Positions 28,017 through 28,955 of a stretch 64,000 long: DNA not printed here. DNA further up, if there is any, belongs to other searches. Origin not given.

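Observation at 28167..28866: Two tandem Rex operators at the head of a rex-hydC-hydB-hydA-sensor operon; annotated ATG start of rex lies inside operator 1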

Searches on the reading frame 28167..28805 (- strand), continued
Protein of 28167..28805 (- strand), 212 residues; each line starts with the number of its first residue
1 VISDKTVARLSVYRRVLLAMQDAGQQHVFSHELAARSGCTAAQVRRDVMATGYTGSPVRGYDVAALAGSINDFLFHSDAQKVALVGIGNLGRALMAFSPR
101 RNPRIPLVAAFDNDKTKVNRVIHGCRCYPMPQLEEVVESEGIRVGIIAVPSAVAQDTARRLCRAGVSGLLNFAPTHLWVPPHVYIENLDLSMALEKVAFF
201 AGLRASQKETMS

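Call 24: find_encoding_contigs(protein=P0041, flank=10000, max_places=1)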
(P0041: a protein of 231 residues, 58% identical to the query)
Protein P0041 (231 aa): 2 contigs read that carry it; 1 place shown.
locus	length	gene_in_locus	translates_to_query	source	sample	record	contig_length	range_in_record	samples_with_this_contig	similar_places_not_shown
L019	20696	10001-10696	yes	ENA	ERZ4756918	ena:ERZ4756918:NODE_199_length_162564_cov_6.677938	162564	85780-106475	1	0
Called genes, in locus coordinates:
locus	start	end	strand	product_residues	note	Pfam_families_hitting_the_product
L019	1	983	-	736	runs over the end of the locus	PF03648:Glyco_hydro_67N (weak), PF16126:DUF4838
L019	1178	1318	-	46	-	PF08085:Entericidin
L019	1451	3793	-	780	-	PF14498:Glyco_hyd_65N_2, PF18961:DUF5703_N (faint), PF22124:Glyco_hydro_95_cat, PF21307:Glyco_hydro_95_C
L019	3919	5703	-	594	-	PF00664:ABC_membrane, PF00005:ABC_tran, PF02463:SMC_N (faint)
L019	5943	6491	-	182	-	PF08212:Lipocalin_2, PF00061:Lipocalin (weak)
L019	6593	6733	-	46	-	-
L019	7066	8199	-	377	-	PF01208:URO-D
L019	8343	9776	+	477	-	PF00884:Sulfatase, PF01663:Phosphodiest (weak), PF16347:SGSH_C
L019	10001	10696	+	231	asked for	PF06971:Put_DNA-bind_N, PF01408:GFO_IDH_MocA (weak), PF02629:CoA_binding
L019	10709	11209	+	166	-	PF01257:2Fe-2S_thioredx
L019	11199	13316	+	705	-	PF01512:Complex1_51K, PF10531:SLBB (weak), PF10589:NADH_4Fe-4S, PF00037:Fer4, PF13187:Fer4_9, PF13237:Fer4_10, PF14697:Fer4_21, PF00037:Fer4, +5 more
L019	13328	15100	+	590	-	PF13510:Fer2_4, PF10588:NADH-G_4Fe-4S_3, PF12838:Fer4_7, PF13237:Fer4_10, PF22117:Fer4_Nqo3, PF00037:Fer4, PF02906:Fe_hyd_lg_C, PF02256:Fe_hyd_SSU, +5 more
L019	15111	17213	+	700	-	PF00037:Fer4 (faint), PF12838:Fer4_7 (weak), PF13187:Fer4_9 (weak), PF13237:Fer4_10, PF02906:Fe_hyd_lg_C, PF04060:FeS (weak), PF00512:HisKA, PF02518:HATPase_c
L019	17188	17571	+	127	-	PF00072:Response_reg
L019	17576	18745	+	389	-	PF00072:Response_reg, PF13581:HATPase_c_2 (faint), PF00512:HisKA, PF02518:HATPase_c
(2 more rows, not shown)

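Call 25: find_encoding_contigs(protein=P0104, flank=10000, max_places=1)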
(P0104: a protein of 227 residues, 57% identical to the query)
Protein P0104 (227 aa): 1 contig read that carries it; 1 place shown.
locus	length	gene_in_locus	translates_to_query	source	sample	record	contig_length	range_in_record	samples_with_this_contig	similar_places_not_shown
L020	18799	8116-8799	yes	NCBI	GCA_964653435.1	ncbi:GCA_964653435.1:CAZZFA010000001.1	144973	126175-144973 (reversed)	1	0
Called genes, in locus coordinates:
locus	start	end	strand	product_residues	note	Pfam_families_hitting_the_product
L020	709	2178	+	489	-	PF14401:RLAN, PF08443:RimK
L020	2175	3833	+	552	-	PF04107:GCS2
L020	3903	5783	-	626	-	PF00664:ABC_membrane, PF00005:ABC_tran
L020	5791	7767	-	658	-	PF13191:AAA_16 (faint), PF00664:ABC_membrane, PF00005:ABC_tran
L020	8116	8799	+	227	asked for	PF06971:Put_DNA-bind_N, PF02629:CoA_binding, PF01408:GFO_IDH_MocA (faint)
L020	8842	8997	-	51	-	-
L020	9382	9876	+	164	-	PF02629:CoA_binding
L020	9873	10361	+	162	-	PF01257:2Fe-2S_thioredx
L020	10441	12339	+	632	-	PF01512:Complex1_51K, PF10589:NADH_4Fe-4S, PF00037:Fer4 (weak), PF12838:Fer4_7, PF13187:Fer4_9, PF13237:Fer4_10, PF14697:Fer4_21, PF00037:Fer4 (weak), +3 more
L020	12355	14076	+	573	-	PF00111:Fer2 (weak), PF13510:Fer2_4, PF10588:NADH-G_4Fe-4S_3, PF13183:Fer4_8 (weak), PF22117:Fer4_Nqo3, PF12838:Fer4_7, PF02906:Fe_hyd_lg_C, PF02256:Fe_hyd_SSU, +6 more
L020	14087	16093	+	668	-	PF12838:Fer4_7 (weak), PF13187:Fer4_9 (weak), PF13237:Fer4_10, PF00037:Fer4 (weak), PF02906:Fe_hyd_lg_C, PF04060:FeS, PF00512:HisKA, PF02518:HATPase_c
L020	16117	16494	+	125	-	PF00072:Response_reg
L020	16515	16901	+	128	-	PF00072:Response_reg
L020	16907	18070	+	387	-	PF00072:Response_reg, PF13589:HATPase_c_3 (faint), PF00512:HisKA, PF02518:HATPase_c, PF13581:HATPase_c_2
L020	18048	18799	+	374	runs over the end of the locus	PF04055:Radical_SAM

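Call 26: find_encoding_contigs(protein=P0078, flank=10000, max_places=1)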
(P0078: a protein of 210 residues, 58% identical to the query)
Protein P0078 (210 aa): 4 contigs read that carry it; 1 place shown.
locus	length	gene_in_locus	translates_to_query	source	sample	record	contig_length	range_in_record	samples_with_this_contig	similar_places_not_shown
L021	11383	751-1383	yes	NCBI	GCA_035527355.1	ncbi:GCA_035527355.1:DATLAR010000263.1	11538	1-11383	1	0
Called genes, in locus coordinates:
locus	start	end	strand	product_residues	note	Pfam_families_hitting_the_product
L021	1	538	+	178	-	PF28544:Helical_needle (weak)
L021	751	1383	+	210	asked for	PF06971:Put_DNA-bind_N, PF01408:GFO_IDH_MocA, PF02629:CoA_binding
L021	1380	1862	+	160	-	PF01257:2Fe-2S_thioredx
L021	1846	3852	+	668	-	PF12797:Fer4_2 (faint), PF01512:Complex1_51K, PF10589:NADH_4Fe-4S, PF12838:Fer4_7 (weak), PF13187:Fer4_9 (weak), PF13237:Fer4_10, PF14697:Fer4_21, PF00037:Fer4 (weak), +1 more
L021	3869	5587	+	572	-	PF00111:Fer2, PF13510:Fer2_4, PF10588:NADH-G_4Fe-4S_3, PF13237:Fer4_10 (weak), PF22117:Fer4_Nqo3, PF12838:Fer4_7, PF02906:Fe_hyd_lg_C, PF02256:Fe_hyd_SSU, +5 more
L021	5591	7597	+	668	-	PF13237:Fer4_10 (weak), PF02906:Fe_hyd_lg_C, PF04060:FeS, PF00512:HisKA, PF02518:HATPase_c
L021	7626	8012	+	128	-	PF00072:Response_reg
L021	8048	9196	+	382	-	PF00072:Response_reg, PF00512:HisKA, PF13581:HATPase_c_2 (weak), PF02518:HATPase_c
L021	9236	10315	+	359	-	PF04055:Radical_SAM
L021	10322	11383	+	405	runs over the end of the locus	PF04055:Radical_SAM, PF06968:BATS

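Call 28: search_solved_structures(query=window:28167-28805:-, show_alignments=2)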
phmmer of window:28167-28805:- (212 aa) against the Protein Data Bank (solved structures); distinct sequences matched with E-value up to 0.001: 8.
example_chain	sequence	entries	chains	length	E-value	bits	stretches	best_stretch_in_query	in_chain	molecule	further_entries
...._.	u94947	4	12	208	4.2e-30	108.1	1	8-199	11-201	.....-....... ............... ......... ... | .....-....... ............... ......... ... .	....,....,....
2vt2_A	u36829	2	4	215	2.5e-29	105.5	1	4-201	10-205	REDOX-SENSING TRANSCRIPTIONAL REPRESSOR REX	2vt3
3keo_A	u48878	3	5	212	1.5e-25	93.2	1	4-201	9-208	Redox-sensing transcriptional repressor rex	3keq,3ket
2dt5_A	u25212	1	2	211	2.5e-22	82.7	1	4-204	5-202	AT-rich DNA-binding protein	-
3wg9_A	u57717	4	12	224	2.7e-22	82.6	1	3-199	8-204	Redox-sensing transcriptional repressor rex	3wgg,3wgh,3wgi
1xcb_A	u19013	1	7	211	3.5e-22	82.3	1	4-204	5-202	Redox-sensing transcriptional repressor rex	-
3ikv_A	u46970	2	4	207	4.6e-22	81.9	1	4-199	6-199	Redox-sensing transcriptional repressor rex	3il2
3ikt_A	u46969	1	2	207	6.4e-22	81.4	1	4-199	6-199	Redox-sensing transcriptional repressor rex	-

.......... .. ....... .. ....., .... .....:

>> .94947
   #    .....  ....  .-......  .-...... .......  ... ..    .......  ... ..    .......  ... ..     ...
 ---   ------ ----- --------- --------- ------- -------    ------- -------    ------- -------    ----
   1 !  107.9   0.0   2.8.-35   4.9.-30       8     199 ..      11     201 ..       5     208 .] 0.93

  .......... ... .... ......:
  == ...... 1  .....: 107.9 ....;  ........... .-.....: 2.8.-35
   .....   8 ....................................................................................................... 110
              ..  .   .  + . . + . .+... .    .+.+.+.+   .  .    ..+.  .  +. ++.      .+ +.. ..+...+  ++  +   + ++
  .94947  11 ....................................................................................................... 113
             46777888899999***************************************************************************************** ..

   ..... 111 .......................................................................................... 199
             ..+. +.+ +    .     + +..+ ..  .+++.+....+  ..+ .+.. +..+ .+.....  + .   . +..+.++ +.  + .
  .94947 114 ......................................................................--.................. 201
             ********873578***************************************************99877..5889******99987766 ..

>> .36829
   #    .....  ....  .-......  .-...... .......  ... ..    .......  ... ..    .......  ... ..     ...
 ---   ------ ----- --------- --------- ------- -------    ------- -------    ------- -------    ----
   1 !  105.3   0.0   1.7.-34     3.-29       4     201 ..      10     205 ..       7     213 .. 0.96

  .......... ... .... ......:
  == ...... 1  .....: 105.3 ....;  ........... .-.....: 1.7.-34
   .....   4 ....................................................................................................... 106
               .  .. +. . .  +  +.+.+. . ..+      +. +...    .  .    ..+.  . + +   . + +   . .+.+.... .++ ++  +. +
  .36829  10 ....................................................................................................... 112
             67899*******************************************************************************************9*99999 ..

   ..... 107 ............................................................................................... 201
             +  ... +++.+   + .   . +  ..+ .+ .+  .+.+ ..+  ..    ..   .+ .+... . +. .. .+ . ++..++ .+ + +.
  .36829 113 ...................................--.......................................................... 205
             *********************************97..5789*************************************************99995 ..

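Call 46: find_related_loci(query=A3, collection=metagenome_contigs, flank=3000)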
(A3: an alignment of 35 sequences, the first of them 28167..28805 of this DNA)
Query A3 (212 aa) in metagenome_contigs; peptide patterns used: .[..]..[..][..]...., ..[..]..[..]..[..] (x = any residue, [..] = any of these).
600 stretches matched a pattern (row limit reached: there are more); 583 encode a relative of the query (tblastn E <= 1e-3); the best 80 are kept; 80 distinct loci.
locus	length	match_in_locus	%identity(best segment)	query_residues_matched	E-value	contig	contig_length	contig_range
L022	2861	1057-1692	93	1-212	2e-139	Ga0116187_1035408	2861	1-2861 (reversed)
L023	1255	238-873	93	1-212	5e-146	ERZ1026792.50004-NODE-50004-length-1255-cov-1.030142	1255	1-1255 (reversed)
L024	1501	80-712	58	2-212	4e-84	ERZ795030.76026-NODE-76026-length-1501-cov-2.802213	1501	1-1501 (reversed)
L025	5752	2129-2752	61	1-208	4e-78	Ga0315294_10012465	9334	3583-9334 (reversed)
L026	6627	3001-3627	56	1-209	3e-76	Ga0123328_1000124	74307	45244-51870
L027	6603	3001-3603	57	1-201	5e-74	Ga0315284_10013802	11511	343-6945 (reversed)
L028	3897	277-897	56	2-208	4e-74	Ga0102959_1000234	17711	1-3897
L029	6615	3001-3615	56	5-209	2e-73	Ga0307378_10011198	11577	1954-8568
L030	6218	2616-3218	57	1-201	4e-73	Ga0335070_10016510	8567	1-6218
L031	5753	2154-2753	55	2-201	1e-72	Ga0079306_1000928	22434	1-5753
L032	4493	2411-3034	55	2-209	2e-72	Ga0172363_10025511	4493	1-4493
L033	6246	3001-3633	55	2-212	1e-71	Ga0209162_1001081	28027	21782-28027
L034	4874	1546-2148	53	1-201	5e-71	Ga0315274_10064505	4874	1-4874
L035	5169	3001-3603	55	1-201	6e-71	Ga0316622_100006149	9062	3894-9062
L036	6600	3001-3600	57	2-201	9e-71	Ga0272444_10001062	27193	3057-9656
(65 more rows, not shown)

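Call 72: predict_structure(alignment_id=A3)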
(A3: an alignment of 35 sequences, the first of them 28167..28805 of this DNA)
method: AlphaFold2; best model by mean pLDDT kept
length: 212 residues; sequences in the alignment: 35
mean_pLDDT: 90.7   pTM: 0.80
mean pLDDT of the five models: 90.7, 87.0, 87.0, 86.8, 83.3
residues with pLDDT >= 90: 148; 70-90: 56; 50-70: 8; < 50: 0
segments of 3 or more residues with pLDDT < 50: none
pLDDT, mean of each block of 10 residues (from residue 1): 84 94 96 94 93 87 95 81 94 80 85 96 93 98 96 97 97 94 91 87 81 63
secondary structure, 60 per line:
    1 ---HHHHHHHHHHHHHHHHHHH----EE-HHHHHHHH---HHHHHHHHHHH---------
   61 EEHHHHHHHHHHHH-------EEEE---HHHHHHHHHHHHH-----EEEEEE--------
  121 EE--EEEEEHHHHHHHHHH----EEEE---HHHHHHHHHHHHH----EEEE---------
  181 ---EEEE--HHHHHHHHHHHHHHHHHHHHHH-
elements in order: H4-22 H30-37 H41-51 H63-74 E82-85 H89-101 E107-112 E125-129 H130-139 E144-147 H151-163 E168-171 E184-187 H190-211

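Call 74: fold_search(model_id=the predicted structure, library=pdb)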
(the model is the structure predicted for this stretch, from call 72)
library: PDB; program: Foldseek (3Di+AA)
matches with E <= 10: 1715; with E <= 0.001: 308
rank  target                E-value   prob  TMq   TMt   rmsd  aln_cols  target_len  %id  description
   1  2vt3_B                5.3e-21  1.00  0.55  0.56  11.4       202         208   32  Structure and functional properties of the Bacillus subtilis transcriptional repressor Rex (released 2008-09-09)
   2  2vt2_B                4.0e-20  1.00  0.55  0.57  11.2       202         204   32  Structure and functional properties of the Bacillus subtilis transcriptional repressor Rex (released 2008-09-09)
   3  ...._C                4.2e-20  1.00  0.78  0.82   3.0       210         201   33  Redox-sensing transcriptional repressor Rex (released 2018-11-07)
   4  3wg9_D                7.4e-20  1.00  0.88  0.89   2.2       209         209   29  Crystal structure of RSP, a Rex-family repressor (released 2014-08-13)
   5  3wg9_A                1.2e-19  1.00  0.87  0.88   2.7       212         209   28  Crystal structure of RSP, a Rex-family repressor (released 2014-08-13)
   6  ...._A                1.4e-19  1.00  0.87  0.91   1.9       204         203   34  Crystal structure of T. maritima Rex in ternary complex (released 2022-02-16)
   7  3ikv_B                1.4e-19  1.00  0.86  0.89   1.9       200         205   32  Crystal structure of a Rex-family repressor R90D mutant from Thermus aquaticus (released 2010-06-09)
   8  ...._B                1.4e-19  1.00  0.81  0.84   3.1       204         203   33  Redox-sensing transcriptional repressor Rex (released 2018-11-07)
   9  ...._B                1.8e-19  1.00  0.73  0.75   4.0       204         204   34  Redox-sensing transcriptional repressor Rex (released 2018-11-07)
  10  2dt5_B                2.0e-19  1.00  0.83  0.83   2.8       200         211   32  Crystal Structure of TTHA1657 (AT-rich DNA-binding protein) from Thermus thermophilus HB8 (released 2007-01-02)
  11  3wg9_B                2.0e-19  1.00  0.87  0.87   2.5       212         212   28  Crystal structure of RSP, a Rex-family repressor (released 2014-08-13)
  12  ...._B                2.3e-19  1.00  0.73  0.75   4.0       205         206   34  Redox-sensing transcriptional repressor Rex (released 2018-11-07)
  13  2dt5_A                2.6e-19  1.00  0.81  0.81   4.4       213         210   31  Crystal Structure of TTHA1657 (AT-rich DNA-binding protein) from Thermus thermophilus HB8 (released 2007-01-02)
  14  3wgi_A                6.8e-19  1.00  0.88  0.86   2.6       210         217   29  Crystal structure of RSP in complex with beta-NAD+ and operator DNA (released 2014-08-13)
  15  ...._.                9.3e-19  1.00  0.81  0.85   2.7       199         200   34  Redox-sensing transcriptional repressor Rex (released 2018-11-07)
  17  3ket_A                1.1e-18  1.00  0.88  0.91   2.0       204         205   30  Crystal structure of a Rex-family transcriptional regulatory protein from Streptococcus agalactiae bound to a palindro (released 2010-11-10)
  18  3ikt_A                1.4e-18  1.00  0.85  0.88   2.7       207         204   32  Crystal structure of a Rex-family repressor/DNA/NAD+ complex from Thermus aquaticus (released 2010-06-09)
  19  3wgg_A                1.5e-18  1.00  0.89  0.89   2.3       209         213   29  Crystal structure of RSP in complex with alpha-NAD+ (released 2014-08-13)
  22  2vt2_A                2.0e-18  1.00  0.52  0.59  10.7       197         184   32  Structure and functional properties of the Bacillus subtilis transcriptional repressor Rex (released 2008-09-09)
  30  3ikt_B                1.0e-17  1.00  0.88  0.90   2.3       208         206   32  Crystal structure of a Rex-family repressor/DNA/NAD+ complex from Thermus aquaticus (released 2010-06-09)
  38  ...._D                2.4e-16  1.00  0.72  0.83   3.1       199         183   31  Redox-sensing transcriptional repressor Rex (released 2018-11-07)
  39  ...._C                5.4e-14  1.00  0.59  0.79   2.1       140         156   34  Redox-sensing transcriptional repressor Rex (released 2018-11-07)
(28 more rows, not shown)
